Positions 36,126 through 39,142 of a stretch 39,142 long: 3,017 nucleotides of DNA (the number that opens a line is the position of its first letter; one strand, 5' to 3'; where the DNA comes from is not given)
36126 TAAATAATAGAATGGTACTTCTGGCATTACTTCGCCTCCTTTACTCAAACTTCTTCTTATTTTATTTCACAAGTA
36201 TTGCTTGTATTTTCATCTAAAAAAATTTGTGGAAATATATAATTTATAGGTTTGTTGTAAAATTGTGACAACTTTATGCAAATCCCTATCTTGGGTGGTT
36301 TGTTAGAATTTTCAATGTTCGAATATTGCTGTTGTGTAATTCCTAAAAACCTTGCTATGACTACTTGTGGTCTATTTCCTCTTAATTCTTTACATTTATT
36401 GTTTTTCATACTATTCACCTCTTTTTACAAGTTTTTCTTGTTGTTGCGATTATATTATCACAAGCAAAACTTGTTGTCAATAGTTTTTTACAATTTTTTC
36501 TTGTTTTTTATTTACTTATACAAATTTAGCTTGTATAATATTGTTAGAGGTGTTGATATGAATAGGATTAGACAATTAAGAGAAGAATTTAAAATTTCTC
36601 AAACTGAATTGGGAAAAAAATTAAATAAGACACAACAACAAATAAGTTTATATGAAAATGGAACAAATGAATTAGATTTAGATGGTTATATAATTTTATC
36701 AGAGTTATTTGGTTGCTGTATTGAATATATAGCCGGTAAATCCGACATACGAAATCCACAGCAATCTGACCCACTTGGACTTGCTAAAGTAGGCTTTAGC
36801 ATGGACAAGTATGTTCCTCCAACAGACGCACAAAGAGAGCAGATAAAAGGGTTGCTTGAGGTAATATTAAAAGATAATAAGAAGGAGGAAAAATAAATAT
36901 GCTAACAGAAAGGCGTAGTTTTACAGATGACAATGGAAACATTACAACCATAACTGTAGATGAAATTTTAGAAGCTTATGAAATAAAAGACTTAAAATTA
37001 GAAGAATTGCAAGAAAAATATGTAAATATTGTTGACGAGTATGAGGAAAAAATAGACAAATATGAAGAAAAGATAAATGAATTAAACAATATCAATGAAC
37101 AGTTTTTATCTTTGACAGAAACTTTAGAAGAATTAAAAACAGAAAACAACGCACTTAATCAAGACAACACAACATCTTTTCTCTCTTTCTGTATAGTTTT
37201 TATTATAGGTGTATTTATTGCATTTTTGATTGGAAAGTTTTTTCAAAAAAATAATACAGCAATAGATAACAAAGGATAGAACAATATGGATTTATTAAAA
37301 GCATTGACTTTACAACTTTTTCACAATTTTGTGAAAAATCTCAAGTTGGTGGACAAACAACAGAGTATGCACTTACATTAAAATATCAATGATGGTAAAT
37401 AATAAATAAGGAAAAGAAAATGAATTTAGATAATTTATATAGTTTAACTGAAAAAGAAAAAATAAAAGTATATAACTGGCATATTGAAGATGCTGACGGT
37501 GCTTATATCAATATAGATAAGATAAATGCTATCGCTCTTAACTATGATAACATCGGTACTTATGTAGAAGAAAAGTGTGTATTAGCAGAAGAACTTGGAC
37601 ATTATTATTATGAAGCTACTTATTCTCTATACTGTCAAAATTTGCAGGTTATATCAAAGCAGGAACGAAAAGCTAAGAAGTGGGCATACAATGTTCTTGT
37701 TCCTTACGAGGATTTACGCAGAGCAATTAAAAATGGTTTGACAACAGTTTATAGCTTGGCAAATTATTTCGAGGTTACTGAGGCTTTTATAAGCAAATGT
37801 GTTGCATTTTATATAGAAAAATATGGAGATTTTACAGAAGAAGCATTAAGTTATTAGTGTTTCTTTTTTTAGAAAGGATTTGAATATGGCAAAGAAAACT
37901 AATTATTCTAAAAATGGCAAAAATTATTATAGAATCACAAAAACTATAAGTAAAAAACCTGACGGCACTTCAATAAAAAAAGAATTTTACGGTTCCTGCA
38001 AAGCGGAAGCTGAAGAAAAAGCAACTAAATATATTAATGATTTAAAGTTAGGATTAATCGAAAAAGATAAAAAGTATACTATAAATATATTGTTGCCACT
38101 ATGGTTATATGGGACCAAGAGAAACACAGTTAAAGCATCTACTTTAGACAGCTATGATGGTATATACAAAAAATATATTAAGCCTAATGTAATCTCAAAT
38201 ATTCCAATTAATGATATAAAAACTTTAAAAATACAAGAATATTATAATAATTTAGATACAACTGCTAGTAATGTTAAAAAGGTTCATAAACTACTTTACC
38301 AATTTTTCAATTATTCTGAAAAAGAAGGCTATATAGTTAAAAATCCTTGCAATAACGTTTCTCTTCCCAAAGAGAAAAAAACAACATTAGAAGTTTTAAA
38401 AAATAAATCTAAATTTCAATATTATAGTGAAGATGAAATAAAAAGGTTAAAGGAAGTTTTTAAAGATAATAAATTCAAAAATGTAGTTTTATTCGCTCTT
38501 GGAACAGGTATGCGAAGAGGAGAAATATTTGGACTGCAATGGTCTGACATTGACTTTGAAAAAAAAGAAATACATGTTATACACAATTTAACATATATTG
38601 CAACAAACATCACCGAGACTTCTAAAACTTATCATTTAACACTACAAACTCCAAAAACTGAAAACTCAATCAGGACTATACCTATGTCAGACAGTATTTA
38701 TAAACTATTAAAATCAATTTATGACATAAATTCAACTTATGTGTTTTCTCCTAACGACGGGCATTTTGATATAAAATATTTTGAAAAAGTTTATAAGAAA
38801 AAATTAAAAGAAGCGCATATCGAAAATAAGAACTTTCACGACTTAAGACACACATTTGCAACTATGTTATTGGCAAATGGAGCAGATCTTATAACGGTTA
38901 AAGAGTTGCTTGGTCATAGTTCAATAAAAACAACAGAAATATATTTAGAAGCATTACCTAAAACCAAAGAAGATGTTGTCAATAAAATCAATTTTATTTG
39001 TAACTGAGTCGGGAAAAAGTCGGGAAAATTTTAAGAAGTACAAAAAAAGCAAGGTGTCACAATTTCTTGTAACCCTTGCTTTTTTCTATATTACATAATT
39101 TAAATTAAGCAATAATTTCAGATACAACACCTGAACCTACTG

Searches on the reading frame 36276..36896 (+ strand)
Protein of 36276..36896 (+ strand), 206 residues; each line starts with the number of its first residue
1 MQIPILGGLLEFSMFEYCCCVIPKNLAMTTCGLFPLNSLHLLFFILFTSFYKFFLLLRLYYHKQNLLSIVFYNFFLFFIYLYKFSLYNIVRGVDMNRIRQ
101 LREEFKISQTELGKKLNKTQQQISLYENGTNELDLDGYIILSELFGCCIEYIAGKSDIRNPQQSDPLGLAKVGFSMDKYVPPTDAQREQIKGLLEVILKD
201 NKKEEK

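Call 57: search_protein_families(library=phrogs, proteins=[window:36276-36896:+], max_evalue=0.00001)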
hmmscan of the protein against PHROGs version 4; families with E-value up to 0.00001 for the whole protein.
window:36276-36896:+ (206 aa): 5 families
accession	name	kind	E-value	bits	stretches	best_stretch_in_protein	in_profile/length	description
phrog_8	-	transcription regulation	8.9e-15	56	1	95-190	78-155/346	transcriptional regulator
phrog_3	-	transcription regulation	6.2e-11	43.7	1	92-163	87-157/430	transcriptional repressor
phrog_4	-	transcription regulation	1e-06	29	1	96-179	139-205/400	transcriptional repressor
phrog_1994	-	DNA, RNA and nucleotide metabolism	7.7e-06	26.9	0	95-156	1-62/170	DNA binding protein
phrog_2439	-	transcription regulation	8.1e-06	25.9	1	96-137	10-51/367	transcriptional regulator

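Call 106: search_protein_families(library=pfam, proteins=[window:36276-36896:+], max_evalue=0.001)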
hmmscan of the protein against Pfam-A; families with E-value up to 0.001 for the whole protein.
window:36276-36896:+ (206 aa): 2 families
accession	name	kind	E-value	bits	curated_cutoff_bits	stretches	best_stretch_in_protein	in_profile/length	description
PF01381.28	HTH_3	-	6.9e-11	42.5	23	1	98-147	1-50/55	Helix-turn-helix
PF12844.13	HTH_19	-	8.3e-06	26.1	30.2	1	96-146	2-52/64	Helix-turn-helix domain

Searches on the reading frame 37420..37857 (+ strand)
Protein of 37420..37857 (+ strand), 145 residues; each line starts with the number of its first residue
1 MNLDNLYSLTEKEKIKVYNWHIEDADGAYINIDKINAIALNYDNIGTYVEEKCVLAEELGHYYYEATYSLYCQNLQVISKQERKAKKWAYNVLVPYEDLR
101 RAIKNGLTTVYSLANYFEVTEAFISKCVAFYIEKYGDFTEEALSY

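Call 57: search_protein_families(library=phrogs, proteins=[window:37420-37857:+], max_evalue=0.00001)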
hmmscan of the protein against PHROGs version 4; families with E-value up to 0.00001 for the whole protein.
window:37420-37857:+ (145 aa): 1 family
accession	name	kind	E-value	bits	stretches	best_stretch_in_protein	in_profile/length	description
phrog_87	-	other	7.2e-26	92.3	1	3-142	40-175/227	metallo-protease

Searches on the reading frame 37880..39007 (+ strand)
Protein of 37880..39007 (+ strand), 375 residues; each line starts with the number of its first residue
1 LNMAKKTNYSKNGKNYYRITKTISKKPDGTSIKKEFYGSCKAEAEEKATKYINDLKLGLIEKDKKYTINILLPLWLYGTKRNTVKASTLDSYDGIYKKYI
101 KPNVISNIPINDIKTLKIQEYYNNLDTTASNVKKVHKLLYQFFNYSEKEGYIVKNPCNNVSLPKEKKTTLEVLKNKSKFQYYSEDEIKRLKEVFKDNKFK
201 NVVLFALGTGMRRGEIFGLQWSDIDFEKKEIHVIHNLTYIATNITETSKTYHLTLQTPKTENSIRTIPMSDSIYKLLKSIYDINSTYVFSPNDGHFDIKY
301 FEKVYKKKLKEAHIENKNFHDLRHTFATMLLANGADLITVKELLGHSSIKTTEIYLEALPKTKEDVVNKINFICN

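Call 57: search_protein_families(library=phrogs, proteins=[window:37880-39007:+], max_evalue=0.00001)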
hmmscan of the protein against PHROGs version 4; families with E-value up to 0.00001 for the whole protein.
window:37880-39007:+ (375 aa): 6 families
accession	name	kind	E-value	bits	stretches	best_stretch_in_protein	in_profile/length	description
phrog_1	-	integration and excision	1.1e-74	253.8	1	9-371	112-448/611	integrase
phrog_216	-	integration and excision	1.8e-43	149.7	1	129-373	12-239/301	integrase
phrog_7685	-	integration and excision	2.1e-14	54.6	1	259-373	123-238/240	integrase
phrog_7269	-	integration and excision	3.5e-09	37.5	1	298-365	10-76/89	integrase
phrog_35951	-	unknown function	3.8e-08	34.7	1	302-355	6-59/97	-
phrog_7244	-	integration and excision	6.9e-08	33.1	1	104-238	109-235/263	integrase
